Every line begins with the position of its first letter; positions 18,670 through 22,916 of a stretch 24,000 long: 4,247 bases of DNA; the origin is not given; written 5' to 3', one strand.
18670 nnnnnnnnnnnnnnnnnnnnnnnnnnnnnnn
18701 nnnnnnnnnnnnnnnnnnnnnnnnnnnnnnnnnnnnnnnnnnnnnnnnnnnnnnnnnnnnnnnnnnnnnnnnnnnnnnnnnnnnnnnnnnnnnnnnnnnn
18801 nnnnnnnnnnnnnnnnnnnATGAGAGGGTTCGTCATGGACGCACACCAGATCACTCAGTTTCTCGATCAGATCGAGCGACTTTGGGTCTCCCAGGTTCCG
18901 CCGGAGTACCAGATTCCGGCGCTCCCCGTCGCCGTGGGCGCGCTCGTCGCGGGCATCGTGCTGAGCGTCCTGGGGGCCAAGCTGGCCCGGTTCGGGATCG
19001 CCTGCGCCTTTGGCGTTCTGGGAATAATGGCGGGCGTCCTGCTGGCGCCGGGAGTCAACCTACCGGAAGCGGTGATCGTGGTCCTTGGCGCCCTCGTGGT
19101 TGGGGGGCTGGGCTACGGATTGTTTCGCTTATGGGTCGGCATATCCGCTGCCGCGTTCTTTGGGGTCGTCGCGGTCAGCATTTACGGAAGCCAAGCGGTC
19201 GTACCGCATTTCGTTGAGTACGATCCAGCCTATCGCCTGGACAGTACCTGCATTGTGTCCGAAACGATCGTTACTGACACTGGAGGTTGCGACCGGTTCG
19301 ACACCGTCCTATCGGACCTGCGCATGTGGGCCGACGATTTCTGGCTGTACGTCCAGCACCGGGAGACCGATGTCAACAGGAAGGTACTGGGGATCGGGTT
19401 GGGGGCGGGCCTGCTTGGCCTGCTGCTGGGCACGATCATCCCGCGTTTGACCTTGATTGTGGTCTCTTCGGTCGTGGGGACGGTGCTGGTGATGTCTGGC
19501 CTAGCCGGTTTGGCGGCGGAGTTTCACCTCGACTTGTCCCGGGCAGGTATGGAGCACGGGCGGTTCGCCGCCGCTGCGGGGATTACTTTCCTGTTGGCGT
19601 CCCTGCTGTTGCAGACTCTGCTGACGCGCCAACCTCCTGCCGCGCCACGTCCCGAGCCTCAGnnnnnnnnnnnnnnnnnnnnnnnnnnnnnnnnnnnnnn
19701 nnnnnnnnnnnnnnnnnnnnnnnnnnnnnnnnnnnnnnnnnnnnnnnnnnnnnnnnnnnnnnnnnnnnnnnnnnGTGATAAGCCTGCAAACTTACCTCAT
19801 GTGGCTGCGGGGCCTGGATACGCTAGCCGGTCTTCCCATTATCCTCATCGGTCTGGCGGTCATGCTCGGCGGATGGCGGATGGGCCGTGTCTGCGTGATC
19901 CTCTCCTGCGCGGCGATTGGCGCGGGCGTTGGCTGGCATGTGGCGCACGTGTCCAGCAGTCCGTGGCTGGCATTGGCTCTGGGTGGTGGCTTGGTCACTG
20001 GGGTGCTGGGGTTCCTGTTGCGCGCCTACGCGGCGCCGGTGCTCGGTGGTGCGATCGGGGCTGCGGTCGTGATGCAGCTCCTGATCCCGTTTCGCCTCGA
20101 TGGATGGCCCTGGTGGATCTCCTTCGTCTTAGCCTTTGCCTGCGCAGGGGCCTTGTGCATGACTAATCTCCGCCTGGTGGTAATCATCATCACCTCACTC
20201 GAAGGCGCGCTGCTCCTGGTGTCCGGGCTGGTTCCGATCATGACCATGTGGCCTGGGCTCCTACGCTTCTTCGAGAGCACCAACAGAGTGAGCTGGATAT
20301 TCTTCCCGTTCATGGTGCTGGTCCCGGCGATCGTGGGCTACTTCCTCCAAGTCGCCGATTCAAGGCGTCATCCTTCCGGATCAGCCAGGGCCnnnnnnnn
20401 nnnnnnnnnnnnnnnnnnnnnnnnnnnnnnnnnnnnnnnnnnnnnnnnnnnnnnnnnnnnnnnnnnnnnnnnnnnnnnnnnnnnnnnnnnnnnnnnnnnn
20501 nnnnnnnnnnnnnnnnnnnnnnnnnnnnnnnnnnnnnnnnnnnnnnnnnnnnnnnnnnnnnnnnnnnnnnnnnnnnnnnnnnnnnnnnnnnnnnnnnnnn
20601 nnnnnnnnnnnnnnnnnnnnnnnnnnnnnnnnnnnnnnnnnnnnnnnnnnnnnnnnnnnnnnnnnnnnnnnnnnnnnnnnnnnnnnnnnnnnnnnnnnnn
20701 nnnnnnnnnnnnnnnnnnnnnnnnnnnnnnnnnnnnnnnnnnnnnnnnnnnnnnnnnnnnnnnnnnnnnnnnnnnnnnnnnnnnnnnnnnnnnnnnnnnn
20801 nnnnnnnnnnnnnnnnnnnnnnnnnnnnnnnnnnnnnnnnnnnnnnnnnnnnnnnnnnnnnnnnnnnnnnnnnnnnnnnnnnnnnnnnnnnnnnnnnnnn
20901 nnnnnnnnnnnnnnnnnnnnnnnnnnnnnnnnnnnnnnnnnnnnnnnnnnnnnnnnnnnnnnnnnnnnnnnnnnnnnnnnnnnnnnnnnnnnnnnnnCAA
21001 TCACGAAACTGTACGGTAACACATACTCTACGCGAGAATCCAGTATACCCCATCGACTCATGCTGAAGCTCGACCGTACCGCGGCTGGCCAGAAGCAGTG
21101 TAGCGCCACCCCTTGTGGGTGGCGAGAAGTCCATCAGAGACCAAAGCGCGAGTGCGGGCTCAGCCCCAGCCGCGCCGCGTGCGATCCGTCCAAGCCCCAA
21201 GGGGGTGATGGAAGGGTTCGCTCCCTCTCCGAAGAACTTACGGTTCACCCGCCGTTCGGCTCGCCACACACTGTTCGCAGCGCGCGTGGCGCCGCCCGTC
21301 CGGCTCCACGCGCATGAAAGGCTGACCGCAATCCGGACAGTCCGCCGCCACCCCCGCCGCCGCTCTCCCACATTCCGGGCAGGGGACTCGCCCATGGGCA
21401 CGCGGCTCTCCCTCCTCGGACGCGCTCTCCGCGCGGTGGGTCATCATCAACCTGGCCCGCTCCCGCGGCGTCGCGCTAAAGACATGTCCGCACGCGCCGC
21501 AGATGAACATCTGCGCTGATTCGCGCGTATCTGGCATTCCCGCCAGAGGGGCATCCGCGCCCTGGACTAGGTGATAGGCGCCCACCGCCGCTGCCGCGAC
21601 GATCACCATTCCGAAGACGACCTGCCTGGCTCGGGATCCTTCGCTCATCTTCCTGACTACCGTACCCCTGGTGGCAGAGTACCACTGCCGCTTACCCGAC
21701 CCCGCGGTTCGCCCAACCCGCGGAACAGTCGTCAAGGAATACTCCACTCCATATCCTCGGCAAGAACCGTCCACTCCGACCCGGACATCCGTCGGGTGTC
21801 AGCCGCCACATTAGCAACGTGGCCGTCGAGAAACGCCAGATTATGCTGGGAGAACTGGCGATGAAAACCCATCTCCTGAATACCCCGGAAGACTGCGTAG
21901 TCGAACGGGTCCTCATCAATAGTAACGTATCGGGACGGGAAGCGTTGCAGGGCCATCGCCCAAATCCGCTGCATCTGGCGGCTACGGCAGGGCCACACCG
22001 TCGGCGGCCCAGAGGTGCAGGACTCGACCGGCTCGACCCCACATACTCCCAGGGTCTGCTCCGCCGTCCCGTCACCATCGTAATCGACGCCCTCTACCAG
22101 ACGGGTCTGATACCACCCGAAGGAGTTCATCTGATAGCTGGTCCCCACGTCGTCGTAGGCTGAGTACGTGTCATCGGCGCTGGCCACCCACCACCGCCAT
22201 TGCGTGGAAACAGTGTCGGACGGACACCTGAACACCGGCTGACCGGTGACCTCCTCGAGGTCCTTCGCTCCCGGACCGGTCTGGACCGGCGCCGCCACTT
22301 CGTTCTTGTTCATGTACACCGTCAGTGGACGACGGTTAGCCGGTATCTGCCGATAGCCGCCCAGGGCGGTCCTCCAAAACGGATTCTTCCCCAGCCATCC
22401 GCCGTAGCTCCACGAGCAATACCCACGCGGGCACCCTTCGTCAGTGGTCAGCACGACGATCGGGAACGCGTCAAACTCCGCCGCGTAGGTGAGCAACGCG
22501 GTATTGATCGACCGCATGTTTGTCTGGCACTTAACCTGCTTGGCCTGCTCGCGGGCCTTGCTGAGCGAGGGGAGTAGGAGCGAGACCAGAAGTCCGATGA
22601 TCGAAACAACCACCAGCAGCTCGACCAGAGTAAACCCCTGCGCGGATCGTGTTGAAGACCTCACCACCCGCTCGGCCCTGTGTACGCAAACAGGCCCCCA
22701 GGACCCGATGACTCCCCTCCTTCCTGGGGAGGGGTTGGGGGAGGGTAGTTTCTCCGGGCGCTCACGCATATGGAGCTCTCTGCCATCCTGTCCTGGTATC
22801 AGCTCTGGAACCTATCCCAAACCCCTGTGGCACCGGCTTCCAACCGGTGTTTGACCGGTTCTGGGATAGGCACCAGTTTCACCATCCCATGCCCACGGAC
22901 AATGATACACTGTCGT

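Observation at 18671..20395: Two paralogous polytopic membrane proteins occupy the ftsA/ftsZ position after ftsQ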

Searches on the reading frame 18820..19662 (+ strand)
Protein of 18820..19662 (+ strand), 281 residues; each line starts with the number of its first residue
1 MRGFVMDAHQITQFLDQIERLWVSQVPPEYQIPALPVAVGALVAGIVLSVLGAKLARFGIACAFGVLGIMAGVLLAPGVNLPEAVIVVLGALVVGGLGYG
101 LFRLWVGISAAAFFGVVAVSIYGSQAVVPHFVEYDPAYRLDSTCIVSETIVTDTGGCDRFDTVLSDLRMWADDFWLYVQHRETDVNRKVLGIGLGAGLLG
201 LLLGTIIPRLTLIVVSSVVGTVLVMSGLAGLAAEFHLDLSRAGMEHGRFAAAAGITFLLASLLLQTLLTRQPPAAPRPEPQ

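Call 3: search_protein_families(library=pfam, proteins=[window:18820-19662:+], max_evalue=0.1)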
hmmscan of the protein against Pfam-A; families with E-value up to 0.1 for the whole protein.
window:18820-19662:+ (281 aa): 1 family
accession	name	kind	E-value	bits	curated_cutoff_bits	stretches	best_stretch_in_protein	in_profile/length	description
PF13886.12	TM7S3_TM198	-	0.022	14.9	29.2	0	36-119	53-144/199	TM7S3/TM198-like domain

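Call 4: search_protein_families(library=ncbifam, proteins=[window:18820-19662:+], max_evalue=0.1)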
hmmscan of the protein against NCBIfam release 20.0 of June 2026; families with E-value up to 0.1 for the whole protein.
window:18820-19662:+ (281 aa): 0 families

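Call 8: find_homologous_proteins(query=window:18820-19662:+)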
Query window:18820-19662:+ (281 aa): 18 proteins with E <= 0.001 among 8000 candidates.
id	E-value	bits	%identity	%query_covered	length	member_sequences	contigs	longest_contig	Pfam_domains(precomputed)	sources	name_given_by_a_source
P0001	1.2e-172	591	100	98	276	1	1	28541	-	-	-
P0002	8.6e-95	336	59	97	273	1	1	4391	-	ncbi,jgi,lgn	jgi:hypothetical protein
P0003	6.6e-94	333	58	97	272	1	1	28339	-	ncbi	ncbi:MAG: hypothetical protein V2A79_15770 [Planctomycetota bacterium]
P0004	1.3e-91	325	59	98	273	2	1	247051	-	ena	-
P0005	8.4e-89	316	56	98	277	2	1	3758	-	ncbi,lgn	-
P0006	1.8e-88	315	55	98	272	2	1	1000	-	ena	-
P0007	6.3e-87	310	55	98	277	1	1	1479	-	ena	-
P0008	9.5e-85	303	55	95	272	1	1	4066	-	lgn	-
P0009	2.5e-84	301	53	97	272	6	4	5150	-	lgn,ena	-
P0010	7.7e-81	290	51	98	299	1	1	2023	-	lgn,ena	-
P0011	8.8e-79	283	54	96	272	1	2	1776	-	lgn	-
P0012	3.0e-77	278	49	98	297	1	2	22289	-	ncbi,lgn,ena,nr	ncbi:MAG: hypothetical protein KAV82_12340 [Phycisphaerae bacterium]|nr:hypothetical protein [Phycis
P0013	5.6e-77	277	49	98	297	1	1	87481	-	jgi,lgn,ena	-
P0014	4.9e-71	258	53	88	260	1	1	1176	-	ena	-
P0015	1.1e-33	135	33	96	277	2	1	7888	-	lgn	-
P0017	2.7e-30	124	34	95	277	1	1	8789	-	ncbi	-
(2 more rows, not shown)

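Call 13: find_encoding_contigs(protein=P0013, flank=10000, max_places=2)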
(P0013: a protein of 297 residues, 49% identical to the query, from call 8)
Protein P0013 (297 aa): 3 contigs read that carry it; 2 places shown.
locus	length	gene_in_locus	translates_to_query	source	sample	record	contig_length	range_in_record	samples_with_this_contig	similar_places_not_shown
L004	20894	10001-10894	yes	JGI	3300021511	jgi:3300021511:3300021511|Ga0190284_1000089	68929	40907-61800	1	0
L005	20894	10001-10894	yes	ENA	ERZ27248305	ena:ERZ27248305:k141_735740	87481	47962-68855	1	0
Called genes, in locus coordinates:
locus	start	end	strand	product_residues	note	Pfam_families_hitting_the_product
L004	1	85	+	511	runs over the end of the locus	PF01225:Mur_ligase, PF08245:Mur_ligase_M, PF02875:Mur_ligase_C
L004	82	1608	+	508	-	PF01225:Mur_ligase, PF08245:Mur_ligase_M, PF02875:Mur_ligase_C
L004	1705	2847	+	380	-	PF00953:Glycos_transf_4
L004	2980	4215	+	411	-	PF01098:FTSW_RODA_SPOVE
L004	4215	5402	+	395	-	PF03033:Glyco_transf_28, PF04101:Glyco_tran_28_C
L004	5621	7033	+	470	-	PF01225:Mur_ligase, PF08245:Mur_ligase_M, PF02875:Mur_ligase_C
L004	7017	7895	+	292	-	PF01565:FAD_binding_4, PF02873:MurB_C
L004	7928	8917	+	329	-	PF01820:Dala_Dala_lig_N, PF02655:ATP-grasp_3 (weak), PF07478:Dala_Dala_lig_C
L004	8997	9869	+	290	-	-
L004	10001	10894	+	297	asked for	-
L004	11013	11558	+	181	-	-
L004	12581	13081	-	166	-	PF16267:DUF4920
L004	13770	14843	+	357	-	PF03781:FGE-sulfatase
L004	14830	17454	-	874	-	PF00884:Sulfatase, PF01663:Phosphodiest, PF16347:SGSH_C, PF25063:ARM_TT21_C (weak), PF13414:TPR_11 (weak), PF13432:TPR_16, PF00515:TPR_1 (weak), PF13424:TPR_12, +20 more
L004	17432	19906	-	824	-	PF00884:Sulfatase, PF01663:Phosphodiest, PF13428:TPR_14 (faint), PF13181:TPR_8 (faint), PF13424:TPR_12 (faint), PF16347:SGSH_C, PF13432:TPR_16 (faint), PF07719:TPR_2 (faint), +3 more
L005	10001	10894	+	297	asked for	-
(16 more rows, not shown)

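Call 14: find_encoding_contigs(protein=P0004, flank=10000, max_places=2)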
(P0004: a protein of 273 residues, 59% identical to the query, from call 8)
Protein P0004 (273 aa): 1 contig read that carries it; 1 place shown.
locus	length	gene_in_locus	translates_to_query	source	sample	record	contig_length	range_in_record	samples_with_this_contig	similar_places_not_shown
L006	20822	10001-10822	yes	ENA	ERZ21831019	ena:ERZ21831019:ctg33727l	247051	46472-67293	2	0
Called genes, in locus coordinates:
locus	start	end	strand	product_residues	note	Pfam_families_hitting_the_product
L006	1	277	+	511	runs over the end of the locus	PF01225:Mur_ligase (weak), PF08245:Mur_ligase_M, PF02875:Mur_ligase_C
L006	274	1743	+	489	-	PF01225:Mur_ligase, PF08245:Mur_ligase_M, PF02875:Mur_ligase_C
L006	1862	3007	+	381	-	PF00953:Glycos_transf_4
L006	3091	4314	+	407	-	PF01098:FTSW_RODA_SPOVE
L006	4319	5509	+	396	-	PF03033:Glyco_transf_28, PF04101:Glyco_tran_28_C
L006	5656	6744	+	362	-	PF01225:Mur_ligase, PF08245:Mur_ligase_M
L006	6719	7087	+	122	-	PF02875:Mur_ligase_C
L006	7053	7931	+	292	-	PF01565:FAD_binding_4, PF02873:MurB_C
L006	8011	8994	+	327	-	PF01820:Dala_Dala_lig_N, PF02655:ATP-grasp_3 (weak), PF02222:ATP-grasp (weak), PF07478:Dala_Dala_lig_C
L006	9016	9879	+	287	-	-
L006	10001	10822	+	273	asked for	-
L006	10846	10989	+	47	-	-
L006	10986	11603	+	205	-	-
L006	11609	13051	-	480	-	PF04389:Peptidase_M28, PF01546:Peptidase_M20 (weak)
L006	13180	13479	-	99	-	-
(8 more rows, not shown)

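Call 16: find_encoding_contigs(protein=P0017, flank=8000, max_places=2)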
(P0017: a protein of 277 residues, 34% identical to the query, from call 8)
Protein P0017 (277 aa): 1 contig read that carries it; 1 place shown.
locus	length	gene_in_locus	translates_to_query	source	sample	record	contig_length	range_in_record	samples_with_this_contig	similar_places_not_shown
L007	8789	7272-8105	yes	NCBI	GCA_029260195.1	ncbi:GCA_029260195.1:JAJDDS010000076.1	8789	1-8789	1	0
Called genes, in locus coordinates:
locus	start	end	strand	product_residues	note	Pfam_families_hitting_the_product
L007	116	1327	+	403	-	PF01098:FTSW_RODA_SPOVE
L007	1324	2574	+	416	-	PF03033:Glyco_transf_28, PF04101:Glyco_tran_28_C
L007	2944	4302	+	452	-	PF01225:Mur_ligase, PF08245:Mur_ligase_M, PF02875:Mur_ligase_C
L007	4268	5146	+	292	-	PF01565:FAD_binding_4, PF02873:MurB_C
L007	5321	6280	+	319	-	PF01820:Dala_Dala_lig_N, PF02655:ATP-grasp_3, PF07478:Dala_Dala_lig_C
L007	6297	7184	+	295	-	-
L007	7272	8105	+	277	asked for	-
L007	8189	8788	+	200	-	?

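Call 17: find_encoding_contigs(protein=P0015, flank=8000, max_places=2)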
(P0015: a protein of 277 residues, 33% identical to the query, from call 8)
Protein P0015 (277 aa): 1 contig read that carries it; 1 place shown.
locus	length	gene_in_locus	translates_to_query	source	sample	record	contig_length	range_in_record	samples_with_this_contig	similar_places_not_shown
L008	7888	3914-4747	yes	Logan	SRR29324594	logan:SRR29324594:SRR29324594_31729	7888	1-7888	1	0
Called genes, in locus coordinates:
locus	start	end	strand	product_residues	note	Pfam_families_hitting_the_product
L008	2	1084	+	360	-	?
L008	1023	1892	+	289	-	PF01565:FAD_binding_4, PF02873:MurB_C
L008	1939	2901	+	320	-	PF01820:Dala_Dala_lig_N, PF02655:ATP-grasp_3, PF07478:Dala_Dala_lig_C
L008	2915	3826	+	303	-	-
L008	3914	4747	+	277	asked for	-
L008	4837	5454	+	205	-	-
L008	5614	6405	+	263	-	PF01261:AP_endonuc_2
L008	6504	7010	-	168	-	PF04306:DUF456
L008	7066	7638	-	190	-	-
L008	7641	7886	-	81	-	?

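Call 25: predict_structure(alignment_id=A1)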
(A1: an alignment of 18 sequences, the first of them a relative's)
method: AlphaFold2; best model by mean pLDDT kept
length: 276 residues; sequences in the alignment: 18
mean_pLDDT: 69.2   pTM: 0.56
mean pLDDT of the five models: 69.2, 68.0, 66.1, 59.7, 59.0
residues with pLDDT >= 90: 1; 70-90: 158; 50-70: 90; < 50: 27
segments of 3 or more residues with pLDDT < 50: 132-153
pLDDT, mean of each block of 10 residues (from residue 1): 58 60 53 71 67 70 78 79 77 72 78 79 64 43 39 56 72 73 84 84 78 77 71 64 74 78 69 69
secondary structure, 60 per line:
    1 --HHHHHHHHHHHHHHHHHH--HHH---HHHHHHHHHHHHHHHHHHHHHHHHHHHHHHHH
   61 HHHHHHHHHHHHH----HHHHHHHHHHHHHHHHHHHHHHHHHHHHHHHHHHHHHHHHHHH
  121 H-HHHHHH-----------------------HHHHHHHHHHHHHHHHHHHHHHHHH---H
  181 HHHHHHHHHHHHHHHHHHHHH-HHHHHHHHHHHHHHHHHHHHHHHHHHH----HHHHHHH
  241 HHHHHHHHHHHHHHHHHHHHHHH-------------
elements in order: H3-20 H29-73 H78-121 H123-128 H152-176 H180-201 H203-229 H234-263

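Call 29: fold_search(model_id=the predicted structure, library=pdb)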
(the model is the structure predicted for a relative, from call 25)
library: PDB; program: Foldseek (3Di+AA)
matches with E <= 10: 27; with E <= 0.001: 0
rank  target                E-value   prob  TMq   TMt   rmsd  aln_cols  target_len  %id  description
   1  6r65_A                9.9e-01  0.10  0.15  0.08  26.1       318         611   12  Crystal Structure of human TMEM16K / Anoctamin 10 (Form 2) (released 2019-05-01)
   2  7np7_D2               1.1e+00  0.05  0.11  0.08  25.6       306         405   17  Structure of an intact ESX-5 inner membrane complex, Composite C1 model (released 2021-06-02)
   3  7b9f_X                1.7e+00  0.08  0.16  0.13  21.3       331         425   15  Structure of the mycobacterial ESX-5 Type VII Secretion System hexameric pore complex (released 2021-07-07)
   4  9f63                  1.8e+00  0.08  0.17  0.13  22.3       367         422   11  Crystal structure of Saccharomyces cerevisiae pH nine-sensitive protein 1 (PNS1) (released 2024-05-15)
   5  6r7x_A                3.3e+00  0.04  0.16  0.08  27.3       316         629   14  CryoEM structure of calcium-bound human TMEM16K / Anoctamin 10 in detergent (2mM Ca2+, closed form) (released 2019-05-01)
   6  6n24_A                3.5e+00  0.05  0.17  0.16  27.8       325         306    8  BEST1 open state W287F mutant, calcium-free (released 2019-01-23)
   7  7efo_F                4.4e+00  0.06  0.18  0.21  22.5       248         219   13  LptB2FG-LPS from Klebsiella pneumoniae in nanodiscs (released 2022-03-02)
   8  6a6n                  4.4e+00  0.01  0.09  0.05  27.6       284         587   18  Crystal structure of an inward-open apo state of the eukaryotic ABC multidrug transporter CmABCB1 (released 2019-01-16)
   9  6vq6_b                4.6e+00  0.06  0.15  0.19  24.9       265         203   15  Mammalian V-ATPase from rat brain - composite model of rotational state 1 bound to ADP and SidK (built from focused re (released 2020-03-18)
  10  4ke2_A                4.8e+00  0.08  0.18  0.24  34.6       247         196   12  Crystal structure of the hyperactive Type I antifreeze from winter flounder (released 2014-02-26)
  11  8ipr_A                5.0e+00  0.06  0.20  0.13  24.5       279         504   14  Cryo-EM structure of heme transporter CydDC from Mycobacterium smegmatis in the outward facing ATP bound state (released 2023-06-14)
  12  4dcn_C                5.5e+00  0.05  0.15  0.20  18.6       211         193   15  Crystal Structure Analysis of the Arfaptin2 BAR domain in Complex with ARL1 (released 2012-06-13)
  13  7piu_R                5.8e+00  0.02  0.12  0.13  18.8       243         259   13  Cryo-EM structure of the agonist setmelanotide bound to the active melanocortin-4 receptor (MC4R) in complex with the  (released 2021-11-17)
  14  8t4f_B                5.8e+00  0.01  0.11  0.08  26.1       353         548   13  Transporter associated with antigen processing (TAP) bound to the 9-mer peptide RRYQKSTEL (released 2024-06-19)
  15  9m0d_R                6.4e+00  0.03  0.14  0.15  24.2       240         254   14  Cryo-EM structure of neurotensin receptor 1 in complex with beta-arrestin 1 (released 2025-04-09)
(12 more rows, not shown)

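Call 31: search_protein_families(library=pfam, alignment_id=A1, max_evalue=1)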
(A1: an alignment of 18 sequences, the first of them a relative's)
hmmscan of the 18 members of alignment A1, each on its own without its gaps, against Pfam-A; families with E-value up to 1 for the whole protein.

A. member 1, P0001 (276 aa): 2 families
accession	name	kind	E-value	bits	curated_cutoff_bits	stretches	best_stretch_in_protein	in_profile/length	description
PF13886.12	TM7S3_TM198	-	0.02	15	29.2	2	31-114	53-144/199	TM7S3/TM198-like domain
PF24961.1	NfeD_membrane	-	0.21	12.1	26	1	32-95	50-116/119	NfeD integral membrane domain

B. families by the number of members that match (of 18 scanned): 8 families
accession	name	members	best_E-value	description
PF13886.12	TM7S3_TM198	9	0.0033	TM7S3/TM198-like domain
PF18949.5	DUF5693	1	0.00065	Family of unknown function (DUF5693)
PF14012.11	DUF4229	1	0.037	Protein of unknown function (DUF4229)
PF11393.14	T4BSS_DotI_IcmL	1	0.087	Type-IV b secretion system, inner-membrane complex component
PF05647.16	Epiglycanin_TR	1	0.12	Tandem-repeating region of mucin, epiglycanin-like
PF02694.21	UPF0060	1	0.14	Uncharacterised BCR, YnfA/UPF0060 family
PF24961.1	NfeD_membrane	1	0.21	NfeD integral membrane domain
PF05421.16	DUF751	1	0.57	Protein of unknown function (DUF751)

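Call 43: search_protein_representatives(alignment_id=A1)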
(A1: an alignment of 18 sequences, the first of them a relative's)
Query: 18 sequences, 272 profile positions. Proteins with E-value up to 0.001 (for the whole library): 536; up to 1e-10: 279; up to 1e-30: 101. The best 150 are listed.
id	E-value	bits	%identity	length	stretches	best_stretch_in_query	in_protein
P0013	3.0e-115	400.6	-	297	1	1-269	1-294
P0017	5.7e-93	327.6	-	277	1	4-270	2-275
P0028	3.3e-86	305.4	-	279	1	1-267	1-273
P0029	9.6e-79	280.9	-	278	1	4-265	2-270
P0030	1.9e-78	279.9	-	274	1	4-269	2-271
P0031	3.2e-73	262.8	-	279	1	4-270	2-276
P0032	2.7e-72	259.8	-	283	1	4-268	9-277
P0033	5.2e-72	258.8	-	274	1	4-270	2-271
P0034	4.8e-71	255.7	-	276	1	4-270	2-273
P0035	5.3e-70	252.2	-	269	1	4-266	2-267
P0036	3.3e-69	249.6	-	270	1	4-269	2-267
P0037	4.1e-69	249.3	-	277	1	4-267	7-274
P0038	4.3e-69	249.3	-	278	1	4-271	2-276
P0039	6.0e-69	248.8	-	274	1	4-270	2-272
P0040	7.5e-69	248.5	-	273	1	4-268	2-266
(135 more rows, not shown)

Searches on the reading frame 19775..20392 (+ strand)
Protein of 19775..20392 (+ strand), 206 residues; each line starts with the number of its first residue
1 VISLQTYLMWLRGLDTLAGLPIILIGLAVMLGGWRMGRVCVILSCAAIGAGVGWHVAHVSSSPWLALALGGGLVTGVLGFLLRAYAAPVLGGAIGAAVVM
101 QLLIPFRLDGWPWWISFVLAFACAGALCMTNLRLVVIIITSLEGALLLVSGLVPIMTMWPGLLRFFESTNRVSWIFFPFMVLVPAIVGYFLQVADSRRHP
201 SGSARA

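Call 3: search_protein_families(library=pfam, proteins=[window:19775-20392:+], max_evalue=0.1)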
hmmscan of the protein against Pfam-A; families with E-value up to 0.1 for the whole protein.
window:19775-20392:+ (206 aa): 0 families

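Call 4: search_protein_families(library=ncbifam, proteins=[window:19775-20392:+], max_evalue=0.1)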
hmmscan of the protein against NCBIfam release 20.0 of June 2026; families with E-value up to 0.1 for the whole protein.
window:19775-20392:+ (206 aa): 0 families

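Call 9: find_homologous_proteins(query=window:19775-20392:+)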
Query window:19775-20392:+ (206 aa): 9 proteins with E <= 0.001 among 5128 candidates.
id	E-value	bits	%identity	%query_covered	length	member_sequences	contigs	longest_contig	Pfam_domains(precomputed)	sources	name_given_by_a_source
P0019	7.1e-126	436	100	100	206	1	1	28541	-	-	-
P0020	2.5e-63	232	56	100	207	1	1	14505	-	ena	-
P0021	4.8e-56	208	53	99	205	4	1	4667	-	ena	-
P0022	1.9e-55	206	54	100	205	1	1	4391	-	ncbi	-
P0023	1.1e-47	181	52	88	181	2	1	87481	-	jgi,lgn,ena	-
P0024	8.0e-38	149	40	100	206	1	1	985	-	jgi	jgi:hypothetical protein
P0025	8.3e-28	116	43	99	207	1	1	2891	-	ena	-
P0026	3.6e-8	52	26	100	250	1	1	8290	-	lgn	-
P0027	7.5e-4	37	30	96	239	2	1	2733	-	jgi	jgi:hypothetical protein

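Call 18: find_encoding_contigs(protein=P0026, flank=8000, max_places=2)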
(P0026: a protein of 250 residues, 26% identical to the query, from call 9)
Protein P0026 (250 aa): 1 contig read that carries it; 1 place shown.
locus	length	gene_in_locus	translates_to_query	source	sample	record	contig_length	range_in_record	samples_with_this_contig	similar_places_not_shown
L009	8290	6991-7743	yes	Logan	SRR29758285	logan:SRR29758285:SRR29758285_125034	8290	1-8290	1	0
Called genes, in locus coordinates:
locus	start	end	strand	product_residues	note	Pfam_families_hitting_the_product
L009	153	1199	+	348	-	PF21347:DUF3108_like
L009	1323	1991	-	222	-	-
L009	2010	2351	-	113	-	-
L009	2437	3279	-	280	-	PF01925:TauE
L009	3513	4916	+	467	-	-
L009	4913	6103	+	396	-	PF01694:Rhomboid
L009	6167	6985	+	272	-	-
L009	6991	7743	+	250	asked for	-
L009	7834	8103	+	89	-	PF13240:Zn_Ribbon_1 (weak)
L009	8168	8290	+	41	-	?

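Call 32: search_protein_families(library=pfam, alignment_id=A2, max_evalue=1)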
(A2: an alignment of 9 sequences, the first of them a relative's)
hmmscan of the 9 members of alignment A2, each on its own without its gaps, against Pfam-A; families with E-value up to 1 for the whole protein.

A. member 1, P0019 (206 aa): 0 families

B. families by the number of members that match (of 9 scanned): 5 families
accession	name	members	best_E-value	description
PF13886.12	TM7S3_TM198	4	0.00013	TM7S3/TM198-like domain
PF06979.18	TMEM70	1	0.026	TMEM70/TMEM186/TMEM223 protein family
PF06157.16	DUF973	1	0.12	Protein of unknown function (DUF973)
PF05277.18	DUF726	1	0.35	Protein of unknown function (DUF726)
PF22859.1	IBIN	1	0.56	Induced by infection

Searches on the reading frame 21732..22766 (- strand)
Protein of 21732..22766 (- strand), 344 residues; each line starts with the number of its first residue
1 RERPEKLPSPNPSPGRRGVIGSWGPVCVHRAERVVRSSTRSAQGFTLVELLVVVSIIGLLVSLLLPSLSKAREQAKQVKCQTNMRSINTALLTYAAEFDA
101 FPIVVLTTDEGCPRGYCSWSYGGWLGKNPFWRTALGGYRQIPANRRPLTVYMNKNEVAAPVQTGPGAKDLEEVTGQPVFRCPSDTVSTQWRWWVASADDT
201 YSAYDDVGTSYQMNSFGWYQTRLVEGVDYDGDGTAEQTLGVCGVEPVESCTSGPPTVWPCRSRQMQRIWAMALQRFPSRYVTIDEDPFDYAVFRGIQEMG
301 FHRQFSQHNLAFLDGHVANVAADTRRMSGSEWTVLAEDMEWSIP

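Call 3: search_protein_families(library=pfam, proteins=[window:21732-22766:-], max_evalue=0.1)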
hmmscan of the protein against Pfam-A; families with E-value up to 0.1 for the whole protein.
window:21732-22766:- (344 aa): 2 families
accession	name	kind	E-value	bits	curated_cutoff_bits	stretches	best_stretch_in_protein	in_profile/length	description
PF07596.16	SBP_bac_10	-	2.7e-09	37.9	23.3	1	70-220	2-122/268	Protein of unknown function (DUF1559)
PF07963.17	N_methyl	-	2.4e-06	27.3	21.2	1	40-64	2-26/27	Prokaryotic N-terminal methylation motif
